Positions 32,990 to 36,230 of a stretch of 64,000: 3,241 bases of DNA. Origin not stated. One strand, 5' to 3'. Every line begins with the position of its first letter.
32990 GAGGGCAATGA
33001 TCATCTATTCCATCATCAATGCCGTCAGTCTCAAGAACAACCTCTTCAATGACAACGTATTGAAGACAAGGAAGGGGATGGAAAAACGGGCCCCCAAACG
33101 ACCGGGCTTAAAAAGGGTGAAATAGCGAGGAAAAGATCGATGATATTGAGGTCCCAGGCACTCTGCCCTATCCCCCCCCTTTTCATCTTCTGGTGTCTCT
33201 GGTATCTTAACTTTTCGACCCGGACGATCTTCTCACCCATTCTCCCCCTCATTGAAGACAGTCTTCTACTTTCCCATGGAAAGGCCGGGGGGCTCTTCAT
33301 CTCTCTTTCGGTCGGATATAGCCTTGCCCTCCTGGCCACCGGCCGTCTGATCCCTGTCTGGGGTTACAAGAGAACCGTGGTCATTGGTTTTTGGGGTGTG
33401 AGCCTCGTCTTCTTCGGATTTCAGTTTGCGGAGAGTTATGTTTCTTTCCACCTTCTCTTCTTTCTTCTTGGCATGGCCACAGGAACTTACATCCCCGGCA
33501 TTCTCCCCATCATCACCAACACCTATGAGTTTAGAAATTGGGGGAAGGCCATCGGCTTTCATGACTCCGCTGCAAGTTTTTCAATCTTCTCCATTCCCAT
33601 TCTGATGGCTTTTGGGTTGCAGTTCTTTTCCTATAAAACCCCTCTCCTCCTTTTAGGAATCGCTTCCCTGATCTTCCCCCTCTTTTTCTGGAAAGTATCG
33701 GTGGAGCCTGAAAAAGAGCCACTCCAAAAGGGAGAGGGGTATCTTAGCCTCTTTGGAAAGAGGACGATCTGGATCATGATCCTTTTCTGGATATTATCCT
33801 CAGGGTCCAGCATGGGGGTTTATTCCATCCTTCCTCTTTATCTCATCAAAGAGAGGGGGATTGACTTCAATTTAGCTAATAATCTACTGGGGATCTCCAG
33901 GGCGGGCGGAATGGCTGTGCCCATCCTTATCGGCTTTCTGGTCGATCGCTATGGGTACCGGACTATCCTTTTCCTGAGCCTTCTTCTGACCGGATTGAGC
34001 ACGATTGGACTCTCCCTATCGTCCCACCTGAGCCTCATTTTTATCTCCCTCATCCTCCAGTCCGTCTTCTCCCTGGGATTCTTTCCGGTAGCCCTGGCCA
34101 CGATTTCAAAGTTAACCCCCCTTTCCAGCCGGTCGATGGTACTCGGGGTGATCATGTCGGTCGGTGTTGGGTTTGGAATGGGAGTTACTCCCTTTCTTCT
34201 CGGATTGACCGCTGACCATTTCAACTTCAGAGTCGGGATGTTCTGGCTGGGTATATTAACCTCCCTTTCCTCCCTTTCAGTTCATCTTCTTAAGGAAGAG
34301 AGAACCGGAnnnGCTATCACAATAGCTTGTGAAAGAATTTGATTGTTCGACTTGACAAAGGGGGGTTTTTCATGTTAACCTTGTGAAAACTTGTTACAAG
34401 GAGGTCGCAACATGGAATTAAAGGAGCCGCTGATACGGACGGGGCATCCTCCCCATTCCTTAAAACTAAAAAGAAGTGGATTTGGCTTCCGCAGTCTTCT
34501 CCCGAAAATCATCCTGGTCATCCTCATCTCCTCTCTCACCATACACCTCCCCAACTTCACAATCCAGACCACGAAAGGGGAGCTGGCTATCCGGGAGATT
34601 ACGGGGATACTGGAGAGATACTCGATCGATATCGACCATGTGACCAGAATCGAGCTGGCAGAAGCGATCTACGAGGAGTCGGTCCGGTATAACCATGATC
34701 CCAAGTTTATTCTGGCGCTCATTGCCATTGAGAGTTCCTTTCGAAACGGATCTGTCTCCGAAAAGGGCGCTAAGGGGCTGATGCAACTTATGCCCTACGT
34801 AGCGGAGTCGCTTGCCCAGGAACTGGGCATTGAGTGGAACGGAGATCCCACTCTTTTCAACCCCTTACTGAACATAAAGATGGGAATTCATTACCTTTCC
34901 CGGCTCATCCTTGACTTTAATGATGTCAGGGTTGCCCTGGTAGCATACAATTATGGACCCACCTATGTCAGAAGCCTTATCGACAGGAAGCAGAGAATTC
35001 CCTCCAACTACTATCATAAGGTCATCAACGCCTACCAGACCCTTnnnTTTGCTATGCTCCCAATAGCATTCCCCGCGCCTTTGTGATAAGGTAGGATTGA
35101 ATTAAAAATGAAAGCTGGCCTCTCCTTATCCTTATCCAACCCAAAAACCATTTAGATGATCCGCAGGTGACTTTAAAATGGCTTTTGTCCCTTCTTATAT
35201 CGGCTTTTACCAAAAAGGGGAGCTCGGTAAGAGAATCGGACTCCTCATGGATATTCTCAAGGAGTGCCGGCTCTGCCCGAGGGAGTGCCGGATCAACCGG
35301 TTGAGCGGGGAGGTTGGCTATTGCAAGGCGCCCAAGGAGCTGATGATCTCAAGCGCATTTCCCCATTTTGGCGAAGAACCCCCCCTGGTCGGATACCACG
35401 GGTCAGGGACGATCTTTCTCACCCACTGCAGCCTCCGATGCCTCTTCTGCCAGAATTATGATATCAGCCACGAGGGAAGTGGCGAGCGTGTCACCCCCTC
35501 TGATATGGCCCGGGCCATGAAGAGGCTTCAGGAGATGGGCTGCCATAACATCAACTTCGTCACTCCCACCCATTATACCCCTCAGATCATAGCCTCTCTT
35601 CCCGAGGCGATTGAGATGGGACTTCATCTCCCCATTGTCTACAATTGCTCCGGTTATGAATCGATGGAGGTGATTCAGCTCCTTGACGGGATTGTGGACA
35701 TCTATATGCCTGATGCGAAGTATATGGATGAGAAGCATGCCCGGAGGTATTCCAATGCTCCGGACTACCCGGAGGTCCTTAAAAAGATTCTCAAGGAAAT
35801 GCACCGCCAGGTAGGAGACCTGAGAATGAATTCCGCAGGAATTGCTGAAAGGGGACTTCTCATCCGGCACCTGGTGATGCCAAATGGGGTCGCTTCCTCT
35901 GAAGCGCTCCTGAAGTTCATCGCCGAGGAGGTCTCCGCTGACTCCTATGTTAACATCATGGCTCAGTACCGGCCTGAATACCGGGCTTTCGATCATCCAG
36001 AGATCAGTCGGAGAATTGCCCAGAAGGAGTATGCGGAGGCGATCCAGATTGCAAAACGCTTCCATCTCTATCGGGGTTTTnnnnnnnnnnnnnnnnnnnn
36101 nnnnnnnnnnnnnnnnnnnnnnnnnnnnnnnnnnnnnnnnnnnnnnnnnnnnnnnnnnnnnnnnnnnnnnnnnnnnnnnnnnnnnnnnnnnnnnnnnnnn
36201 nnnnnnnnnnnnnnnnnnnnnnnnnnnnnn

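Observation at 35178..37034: PflX-type radical SAM enzyme translationally coupled to an uncharacterised wHTH plus PD-(D/E)xK-like protein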

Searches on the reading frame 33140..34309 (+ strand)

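Call 4: search_protein_families(library=pfam, proteins=[window:33140-34309:+], max_evalue=1)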
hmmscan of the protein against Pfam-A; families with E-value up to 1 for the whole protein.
window:33140-34309:+ (390 aa): 2 families
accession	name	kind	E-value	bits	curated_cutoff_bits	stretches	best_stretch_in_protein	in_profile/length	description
PF07690.21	MFS_1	-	1.5e-42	146.2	33.4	2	23-258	7-252/347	Major Facilitator Superfamily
PF03825.22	Nuc_H_symport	-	0.00036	20.1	25.9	1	164-378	157-382/400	Nucleoside H+ symporter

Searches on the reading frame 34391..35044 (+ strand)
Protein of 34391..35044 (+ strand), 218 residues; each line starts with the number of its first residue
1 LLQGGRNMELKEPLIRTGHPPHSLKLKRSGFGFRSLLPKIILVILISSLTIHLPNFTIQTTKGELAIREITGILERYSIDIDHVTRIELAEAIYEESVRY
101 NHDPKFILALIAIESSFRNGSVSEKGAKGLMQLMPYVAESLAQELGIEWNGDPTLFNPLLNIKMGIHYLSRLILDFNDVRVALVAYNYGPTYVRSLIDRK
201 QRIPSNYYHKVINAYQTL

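Call 4: search_protein_families(library=pfam, proteins=[window:34391-35044:+], max_evalue=1)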
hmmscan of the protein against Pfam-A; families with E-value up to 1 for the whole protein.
window:34391-35044:+ (218 aa): 3 families
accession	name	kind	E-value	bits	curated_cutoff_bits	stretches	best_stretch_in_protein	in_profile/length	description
PF01464.25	SLT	-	2.9e-25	88.6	21.3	1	93-201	3-109/117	Transglycosylase SLT domain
PF13702.11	Lysozyme_like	-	0.0061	16.6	25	1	154-198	55-103/165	Lysozyme-like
PF19489.4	SLT_4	-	0.12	12.4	27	1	89-142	34-85/184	Transglycosylase SLT domain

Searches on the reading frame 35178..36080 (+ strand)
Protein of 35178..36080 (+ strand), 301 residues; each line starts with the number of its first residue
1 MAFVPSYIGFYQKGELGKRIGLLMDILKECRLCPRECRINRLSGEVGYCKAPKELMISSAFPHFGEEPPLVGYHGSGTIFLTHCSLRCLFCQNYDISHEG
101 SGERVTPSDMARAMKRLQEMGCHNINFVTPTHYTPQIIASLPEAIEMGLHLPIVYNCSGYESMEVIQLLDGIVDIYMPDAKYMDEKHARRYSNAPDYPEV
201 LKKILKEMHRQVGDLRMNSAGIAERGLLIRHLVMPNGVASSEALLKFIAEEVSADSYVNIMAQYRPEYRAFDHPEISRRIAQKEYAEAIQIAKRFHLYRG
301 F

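Call 4: search_protein_families(library=pfam, proteins=[window:35178-36080:+], max_evalue=1)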
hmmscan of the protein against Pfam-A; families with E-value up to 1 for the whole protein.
window:35178-36080:+ (301 aa): 2 families
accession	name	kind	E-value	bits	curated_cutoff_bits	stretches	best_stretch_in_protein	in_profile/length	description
PF04055.27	Radical_SAM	-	5.2e-12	46.7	29.5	1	79-210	2-138/166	Radical SAM superfamily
PF13353.11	Fer4_12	-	0.0024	18.6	22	1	78-132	9-65/137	4Fe-4S single cluster domain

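Call 5: search_protein_families(library=ncbifam, proteins=[window:35178-36080:+], max_evalue=1)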
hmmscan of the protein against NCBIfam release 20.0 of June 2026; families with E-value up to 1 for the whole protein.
window:35178-36080:+ (301 aa): 14 families
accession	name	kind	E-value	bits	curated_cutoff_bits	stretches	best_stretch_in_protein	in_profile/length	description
TIGR04337.1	AmmeMemoSam_rS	hypoth_equivalog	1.2e-06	27.6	220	1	29-193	13-189/349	AmmeMemoRadiSam system radical SAM enzyme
TIGR02495.1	NrdG2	equivalog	5.4e-06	25.9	131.15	1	76-199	18-140/193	anaerobic ribonucleoside-triphosphate reductase activating protein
TIGR02493.1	PFLA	equivalog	1.7e-05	24.4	231.75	1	78-151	19-97/235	pyruvate formate-lyase-activating protein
NF043069.1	T4HPD_activ_SAM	equivalog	0.00032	20.2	425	1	153-196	155-198/299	trans-4-hydroxy-L-proline dehydratase activase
TIGR02494.1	PFLE_PFLC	subfamily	0.00055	19.3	174.35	1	78-93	18-33/293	glycyl-radical enzyme activating protein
TIGR04395.1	cutC_activ_rSAM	equivalog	0.001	18.4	360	1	145-192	155-200/309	choline TMA-lyase-activating enzyme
NF033719.1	ind_deCO2_activ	equivalog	0.0013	18.1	425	0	78-95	20-37/302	indoleacetate decarboxylase activase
TIGR04003.1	rSAM_BssD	equivalog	0.0026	16.9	496.45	0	77-95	19-37/314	[benzylsuccinate synthase]-activating enzyme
NF008356.0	PRK11145.1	equivalog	0.036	13.3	375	1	79-115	25-61/246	pyruvate formate lyase 1-activating protein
TIGR03910.1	pyrrolys_PylB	equivalog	0.038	12.9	348.2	1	80-127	62-109/347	methylornithine synthase PylB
NF048010.1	SfplDhtActHpsHDes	equivalog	0.046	12.5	430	0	78-95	25-42/298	(2S)-3-sulfopropanediol dehydratase activating enzyme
TIGR02826.1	RNR_activ_nrdG3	equivalog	0.065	13.1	151.7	1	79-118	20-59/148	anaerobic ribonucleoside-triphosphate reductase activating protein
TIGR02668.1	moaA_archaeal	equivalog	0.099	11.6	325.25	1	82-126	18-61/303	GTP 3',8-cyclase MoaA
NF001199.0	PRK00164.2-1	equivalog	0.15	11.2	231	1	82-127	20-64/308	GTP 3',8-cyclase MoaA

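Call 8: search_solved_structures(query=window:35178-36080:+, max_evalue=0.01)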
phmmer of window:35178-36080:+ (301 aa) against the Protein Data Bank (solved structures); distinct sequences matched with E-value up to 0.01: 0.

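Call 47: search_protein_families(library=padloc, proteins=[window:35178-36080:+], max_evalue=1)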
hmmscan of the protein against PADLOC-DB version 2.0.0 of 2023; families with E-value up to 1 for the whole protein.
window:35178-36080:+ (301 aa): 1 family
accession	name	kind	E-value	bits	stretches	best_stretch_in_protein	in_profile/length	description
PDLC02904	pVip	-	0.0033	15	1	81-218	10-146/262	Viperins associated with kinases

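Call 61: find_homologous_proteins(query=window:35178-36080:+, max_evalue=1e-10)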
Query window:35178-36080:+ (301 aa): 8000 proteins with E <= 1e-10 among 8000 candidates; the best 120 are listed.
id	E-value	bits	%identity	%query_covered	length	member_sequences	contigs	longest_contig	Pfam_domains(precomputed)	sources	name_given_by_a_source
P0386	2.3e-189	646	93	100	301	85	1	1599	PF04055.28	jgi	jgi:putative pyruvate formate lyase activating enzyme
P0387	1.1e-186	637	91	100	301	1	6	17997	PF04055.28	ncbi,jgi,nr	ncbi:MAG: radical SAM protein [Deltaproteobacteria bacterium]|nr:radical SAM protein [Deltaproteobac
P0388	5.4e-179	612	87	100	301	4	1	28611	PF04055.28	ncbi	-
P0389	1.1e-178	611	88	100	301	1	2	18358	PF04055.28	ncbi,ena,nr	ncbi:MAG: radical SAM protein [Deltaproteobacteria bacterium RBG_16_49_23]|nr:MAG: radical SAM prote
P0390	1.2e-178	611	87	100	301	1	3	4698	PF04055.28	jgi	-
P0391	1.2e-178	611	88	100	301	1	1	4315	PF04055.28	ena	-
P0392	6.1e-178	609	85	100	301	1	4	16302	PF04055.28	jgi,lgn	-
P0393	7.8e-178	608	85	100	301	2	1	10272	PF04055.28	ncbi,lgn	-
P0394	8.4e-177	605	85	100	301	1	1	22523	PF04055.28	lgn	-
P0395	3.7e-176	603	85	100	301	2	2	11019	PF04055.28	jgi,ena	jgi:putative pyruvate formate lyase activating enzyme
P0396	5.3e-176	602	84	100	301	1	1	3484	PF04055.28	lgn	-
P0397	7.6e-176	602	84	100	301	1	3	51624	PF04055.28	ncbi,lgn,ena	-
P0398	2.1e-175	600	86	100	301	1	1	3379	PF04055.28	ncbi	-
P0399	2.3e-175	600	85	100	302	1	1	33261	PF04055.28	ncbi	-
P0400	3.0e-175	600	84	100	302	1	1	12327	PF04055.28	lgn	-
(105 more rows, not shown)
